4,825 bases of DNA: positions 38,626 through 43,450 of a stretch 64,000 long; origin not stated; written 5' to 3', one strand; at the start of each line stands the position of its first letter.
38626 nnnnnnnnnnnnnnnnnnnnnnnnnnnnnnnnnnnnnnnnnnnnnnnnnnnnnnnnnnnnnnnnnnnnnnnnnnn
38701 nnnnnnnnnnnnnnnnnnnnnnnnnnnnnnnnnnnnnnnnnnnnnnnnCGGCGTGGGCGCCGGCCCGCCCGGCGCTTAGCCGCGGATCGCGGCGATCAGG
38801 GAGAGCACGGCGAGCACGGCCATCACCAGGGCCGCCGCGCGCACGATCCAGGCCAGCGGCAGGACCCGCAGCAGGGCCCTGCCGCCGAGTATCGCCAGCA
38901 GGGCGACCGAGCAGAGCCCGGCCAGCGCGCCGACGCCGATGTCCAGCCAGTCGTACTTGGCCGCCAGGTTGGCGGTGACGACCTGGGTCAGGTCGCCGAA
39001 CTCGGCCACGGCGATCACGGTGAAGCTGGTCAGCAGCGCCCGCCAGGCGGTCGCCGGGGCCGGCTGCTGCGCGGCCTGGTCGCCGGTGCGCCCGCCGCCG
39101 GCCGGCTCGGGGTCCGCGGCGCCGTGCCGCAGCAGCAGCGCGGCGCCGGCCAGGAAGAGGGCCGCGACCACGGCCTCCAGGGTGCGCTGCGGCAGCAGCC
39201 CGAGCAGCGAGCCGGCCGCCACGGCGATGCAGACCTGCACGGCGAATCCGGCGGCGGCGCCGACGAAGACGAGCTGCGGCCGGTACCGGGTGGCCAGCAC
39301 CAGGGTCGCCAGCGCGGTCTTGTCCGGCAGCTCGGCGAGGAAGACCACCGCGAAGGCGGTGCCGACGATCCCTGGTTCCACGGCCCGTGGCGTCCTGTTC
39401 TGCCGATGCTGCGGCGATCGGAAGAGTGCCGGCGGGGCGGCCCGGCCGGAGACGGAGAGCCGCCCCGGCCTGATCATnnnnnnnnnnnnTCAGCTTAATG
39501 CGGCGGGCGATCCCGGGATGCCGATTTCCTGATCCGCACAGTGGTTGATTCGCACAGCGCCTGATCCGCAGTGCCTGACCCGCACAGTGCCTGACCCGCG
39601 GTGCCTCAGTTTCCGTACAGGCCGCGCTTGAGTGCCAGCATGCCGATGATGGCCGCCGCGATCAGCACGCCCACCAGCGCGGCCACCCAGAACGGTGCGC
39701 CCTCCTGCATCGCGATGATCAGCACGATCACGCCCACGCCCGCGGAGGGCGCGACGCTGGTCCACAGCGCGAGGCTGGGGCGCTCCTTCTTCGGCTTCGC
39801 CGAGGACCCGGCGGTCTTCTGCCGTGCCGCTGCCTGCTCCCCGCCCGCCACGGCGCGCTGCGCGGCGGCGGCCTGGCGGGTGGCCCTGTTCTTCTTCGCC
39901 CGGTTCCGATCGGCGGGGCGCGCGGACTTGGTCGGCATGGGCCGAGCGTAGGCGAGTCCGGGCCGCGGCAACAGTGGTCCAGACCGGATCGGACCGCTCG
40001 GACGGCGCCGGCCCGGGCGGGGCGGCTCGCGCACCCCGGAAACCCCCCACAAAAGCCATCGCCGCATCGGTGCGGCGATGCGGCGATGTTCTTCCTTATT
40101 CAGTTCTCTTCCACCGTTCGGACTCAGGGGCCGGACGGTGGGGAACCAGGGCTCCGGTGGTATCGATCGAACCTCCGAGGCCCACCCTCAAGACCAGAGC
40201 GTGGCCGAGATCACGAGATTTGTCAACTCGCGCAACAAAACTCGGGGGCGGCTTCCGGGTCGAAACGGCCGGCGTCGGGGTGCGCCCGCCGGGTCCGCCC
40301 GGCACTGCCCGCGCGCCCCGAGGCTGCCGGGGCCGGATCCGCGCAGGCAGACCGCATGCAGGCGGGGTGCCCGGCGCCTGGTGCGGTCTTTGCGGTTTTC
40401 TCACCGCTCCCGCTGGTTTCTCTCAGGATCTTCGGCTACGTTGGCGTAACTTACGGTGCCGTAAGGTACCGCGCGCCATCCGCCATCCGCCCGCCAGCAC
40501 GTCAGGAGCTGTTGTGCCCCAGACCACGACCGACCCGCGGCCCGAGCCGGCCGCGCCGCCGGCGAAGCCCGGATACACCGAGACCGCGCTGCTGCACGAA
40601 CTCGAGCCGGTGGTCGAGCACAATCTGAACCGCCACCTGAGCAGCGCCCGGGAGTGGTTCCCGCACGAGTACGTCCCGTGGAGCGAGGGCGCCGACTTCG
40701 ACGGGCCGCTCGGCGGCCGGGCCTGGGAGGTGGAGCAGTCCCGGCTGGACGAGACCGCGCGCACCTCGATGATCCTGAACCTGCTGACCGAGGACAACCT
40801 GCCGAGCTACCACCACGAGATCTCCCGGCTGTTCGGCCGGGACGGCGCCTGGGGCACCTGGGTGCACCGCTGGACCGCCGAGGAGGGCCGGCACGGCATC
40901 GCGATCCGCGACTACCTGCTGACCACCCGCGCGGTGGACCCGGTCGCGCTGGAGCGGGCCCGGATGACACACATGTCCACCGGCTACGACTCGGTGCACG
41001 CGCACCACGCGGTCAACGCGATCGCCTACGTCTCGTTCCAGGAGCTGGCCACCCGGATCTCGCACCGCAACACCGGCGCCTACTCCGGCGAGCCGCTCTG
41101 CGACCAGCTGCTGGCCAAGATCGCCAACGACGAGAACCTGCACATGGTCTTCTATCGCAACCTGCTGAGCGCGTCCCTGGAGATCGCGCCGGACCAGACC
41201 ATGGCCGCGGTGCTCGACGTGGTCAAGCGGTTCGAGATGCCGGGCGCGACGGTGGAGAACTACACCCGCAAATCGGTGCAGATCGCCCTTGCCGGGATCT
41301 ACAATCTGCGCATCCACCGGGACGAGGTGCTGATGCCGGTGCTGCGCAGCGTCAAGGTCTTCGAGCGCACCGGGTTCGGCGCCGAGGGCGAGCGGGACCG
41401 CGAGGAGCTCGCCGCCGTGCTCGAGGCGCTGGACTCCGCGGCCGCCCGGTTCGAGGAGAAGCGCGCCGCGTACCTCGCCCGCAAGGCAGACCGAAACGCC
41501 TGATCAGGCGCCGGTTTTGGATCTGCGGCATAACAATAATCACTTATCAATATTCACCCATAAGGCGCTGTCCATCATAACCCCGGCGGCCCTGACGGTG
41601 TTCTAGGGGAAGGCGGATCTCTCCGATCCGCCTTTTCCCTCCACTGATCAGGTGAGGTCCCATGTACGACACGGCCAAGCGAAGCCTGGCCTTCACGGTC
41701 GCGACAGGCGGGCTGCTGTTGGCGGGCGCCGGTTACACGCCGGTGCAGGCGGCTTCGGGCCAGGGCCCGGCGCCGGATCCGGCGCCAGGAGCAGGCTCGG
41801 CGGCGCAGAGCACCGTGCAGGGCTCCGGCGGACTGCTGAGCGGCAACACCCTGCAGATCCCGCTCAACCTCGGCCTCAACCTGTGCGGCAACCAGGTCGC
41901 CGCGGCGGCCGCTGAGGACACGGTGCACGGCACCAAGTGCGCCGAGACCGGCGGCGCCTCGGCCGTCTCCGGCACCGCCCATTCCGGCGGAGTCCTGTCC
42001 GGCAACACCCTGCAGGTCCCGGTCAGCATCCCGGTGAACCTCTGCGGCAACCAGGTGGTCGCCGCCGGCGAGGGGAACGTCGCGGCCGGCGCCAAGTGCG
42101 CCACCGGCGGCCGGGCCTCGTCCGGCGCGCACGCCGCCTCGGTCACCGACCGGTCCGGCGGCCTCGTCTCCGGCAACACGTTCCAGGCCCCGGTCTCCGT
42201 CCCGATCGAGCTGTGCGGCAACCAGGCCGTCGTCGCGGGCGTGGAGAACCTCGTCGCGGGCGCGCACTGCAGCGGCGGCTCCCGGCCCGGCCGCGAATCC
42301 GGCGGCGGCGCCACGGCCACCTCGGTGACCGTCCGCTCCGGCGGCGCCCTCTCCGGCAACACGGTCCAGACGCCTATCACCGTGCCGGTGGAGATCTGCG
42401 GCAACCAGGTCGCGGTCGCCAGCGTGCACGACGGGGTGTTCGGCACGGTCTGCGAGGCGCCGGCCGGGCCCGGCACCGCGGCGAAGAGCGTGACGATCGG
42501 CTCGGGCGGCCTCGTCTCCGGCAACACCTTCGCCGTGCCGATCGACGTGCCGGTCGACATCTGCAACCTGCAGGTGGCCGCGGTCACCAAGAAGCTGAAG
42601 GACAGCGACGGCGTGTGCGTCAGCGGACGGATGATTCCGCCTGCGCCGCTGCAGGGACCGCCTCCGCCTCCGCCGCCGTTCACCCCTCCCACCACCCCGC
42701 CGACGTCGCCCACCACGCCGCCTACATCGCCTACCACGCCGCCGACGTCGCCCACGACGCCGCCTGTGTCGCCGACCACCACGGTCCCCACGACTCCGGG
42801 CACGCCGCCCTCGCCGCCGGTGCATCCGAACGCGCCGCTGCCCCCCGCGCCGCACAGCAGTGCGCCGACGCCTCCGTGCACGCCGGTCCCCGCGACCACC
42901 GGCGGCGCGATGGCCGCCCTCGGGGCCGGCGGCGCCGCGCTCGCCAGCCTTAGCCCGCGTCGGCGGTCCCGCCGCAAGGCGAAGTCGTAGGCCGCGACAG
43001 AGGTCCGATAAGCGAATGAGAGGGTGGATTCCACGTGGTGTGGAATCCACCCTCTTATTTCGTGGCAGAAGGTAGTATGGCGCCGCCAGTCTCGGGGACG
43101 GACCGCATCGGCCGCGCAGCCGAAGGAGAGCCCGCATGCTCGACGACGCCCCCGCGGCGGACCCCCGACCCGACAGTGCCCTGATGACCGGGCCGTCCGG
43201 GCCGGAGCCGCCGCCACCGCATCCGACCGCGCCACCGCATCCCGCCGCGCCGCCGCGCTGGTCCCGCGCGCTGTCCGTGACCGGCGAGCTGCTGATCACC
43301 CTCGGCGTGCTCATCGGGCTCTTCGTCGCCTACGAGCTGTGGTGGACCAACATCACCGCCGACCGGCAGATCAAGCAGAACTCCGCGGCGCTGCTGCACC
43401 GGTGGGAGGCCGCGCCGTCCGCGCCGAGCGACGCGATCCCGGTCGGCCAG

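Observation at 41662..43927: Five-domain chaplin-like protein with sortase sorting signal, paired with a class-E sortase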

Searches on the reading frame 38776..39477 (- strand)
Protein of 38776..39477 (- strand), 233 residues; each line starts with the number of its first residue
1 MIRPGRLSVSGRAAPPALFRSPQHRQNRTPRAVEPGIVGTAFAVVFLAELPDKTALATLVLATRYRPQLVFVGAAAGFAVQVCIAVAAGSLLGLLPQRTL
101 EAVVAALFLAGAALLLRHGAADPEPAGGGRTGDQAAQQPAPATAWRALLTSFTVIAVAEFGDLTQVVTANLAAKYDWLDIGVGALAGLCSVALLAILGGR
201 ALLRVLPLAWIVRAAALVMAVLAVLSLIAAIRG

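Call 3: search_protein_families(library=pfam, proteins=[window:38776-39477:-], max_evalue=0.01)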
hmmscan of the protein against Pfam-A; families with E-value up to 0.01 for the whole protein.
window:38776-39477:- (233 aa): 1 family
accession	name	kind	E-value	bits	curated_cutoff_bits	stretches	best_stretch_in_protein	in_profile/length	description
PF01169.24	GDT1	-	3.7e-35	120.6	27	2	40-110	2-73/75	Divalent cation/proton antiporter GDT1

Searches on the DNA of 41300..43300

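Call 27: search_rna_families(source=window, start=41300, end=43300, threshold=evalue, max_evalue=1)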
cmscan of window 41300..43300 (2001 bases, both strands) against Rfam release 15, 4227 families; matches with E-value up to 1: 3.
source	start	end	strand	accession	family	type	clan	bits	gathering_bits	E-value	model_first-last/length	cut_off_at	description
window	41478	41520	-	RF01333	CRISPR-DR20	Gene; CRISPR;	-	20.9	42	0.32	1-36/36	no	CRISPR RNA direct repeat element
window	43004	43063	+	RF03401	mir-1323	Gene; miRNA;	-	19.4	98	0.75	1-73/73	no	mir-1323 microRNA precursor family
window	42983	43060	+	RF02241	Xoo2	Gene; sRNA;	-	19.4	45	0.81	1-78/78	no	Xanthomonadaceae sRNA Xoo2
